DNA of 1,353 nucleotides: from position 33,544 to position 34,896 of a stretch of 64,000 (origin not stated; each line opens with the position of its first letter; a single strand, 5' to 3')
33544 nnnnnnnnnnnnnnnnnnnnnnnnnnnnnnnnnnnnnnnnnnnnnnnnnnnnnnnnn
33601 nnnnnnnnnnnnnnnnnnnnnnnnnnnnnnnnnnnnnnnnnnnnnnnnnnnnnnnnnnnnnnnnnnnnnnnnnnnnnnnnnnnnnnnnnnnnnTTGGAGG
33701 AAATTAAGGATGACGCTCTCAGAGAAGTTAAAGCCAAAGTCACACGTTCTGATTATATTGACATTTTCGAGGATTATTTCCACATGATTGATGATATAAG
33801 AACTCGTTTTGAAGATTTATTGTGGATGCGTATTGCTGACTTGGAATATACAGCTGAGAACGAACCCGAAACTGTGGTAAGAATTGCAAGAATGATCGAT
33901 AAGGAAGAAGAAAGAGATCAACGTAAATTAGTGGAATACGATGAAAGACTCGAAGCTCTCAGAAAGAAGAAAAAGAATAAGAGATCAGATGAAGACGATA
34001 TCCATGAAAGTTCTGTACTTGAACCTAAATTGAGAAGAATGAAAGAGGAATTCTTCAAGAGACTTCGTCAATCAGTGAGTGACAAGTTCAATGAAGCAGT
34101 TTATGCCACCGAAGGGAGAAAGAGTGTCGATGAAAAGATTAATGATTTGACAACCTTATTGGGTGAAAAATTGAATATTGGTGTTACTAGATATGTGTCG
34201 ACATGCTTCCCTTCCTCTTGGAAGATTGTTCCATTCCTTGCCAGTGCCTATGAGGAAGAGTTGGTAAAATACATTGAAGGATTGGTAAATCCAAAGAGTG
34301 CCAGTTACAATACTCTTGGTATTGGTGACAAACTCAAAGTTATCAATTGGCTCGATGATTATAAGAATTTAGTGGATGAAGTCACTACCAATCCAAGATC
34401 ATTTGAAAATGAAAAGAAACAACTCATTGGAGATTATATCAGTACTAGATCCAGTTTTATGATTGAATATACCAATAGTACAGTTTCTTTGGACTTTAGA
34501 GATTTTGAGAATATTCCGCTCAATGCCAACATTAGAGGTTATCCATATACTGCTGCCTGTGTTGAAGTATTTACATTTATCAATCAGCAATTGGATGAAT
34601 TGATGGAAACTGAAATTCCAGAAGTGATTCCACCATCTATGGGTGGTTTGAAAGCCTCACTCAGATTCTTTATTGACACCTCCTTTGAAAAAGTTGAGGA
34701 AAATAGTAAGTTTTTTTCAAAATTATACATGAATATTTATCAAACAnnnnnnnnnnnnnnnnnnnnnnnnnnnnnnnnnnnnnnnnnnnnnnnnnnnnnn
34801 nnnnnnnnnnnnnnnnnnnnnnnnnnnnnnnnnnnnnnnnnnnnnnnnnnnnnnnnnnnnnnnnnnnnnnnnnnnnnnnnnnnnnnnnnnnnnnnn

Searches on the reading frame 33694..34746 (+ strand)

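Call 12: search_protein_families(library=pfam, proteins=[window:33694-34746:+], max_evalue=0.001)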
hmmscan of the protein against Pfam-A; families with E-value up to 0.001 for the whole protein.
window:33694-34746:+ (351 aa): 1 family
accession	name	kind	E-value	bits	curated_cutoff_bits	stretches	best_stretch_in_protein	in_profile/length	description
PF06046.19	Sec6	-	4.5e-29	101.8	29.7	1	30-312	2-276/537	Exocyst complex component Sec6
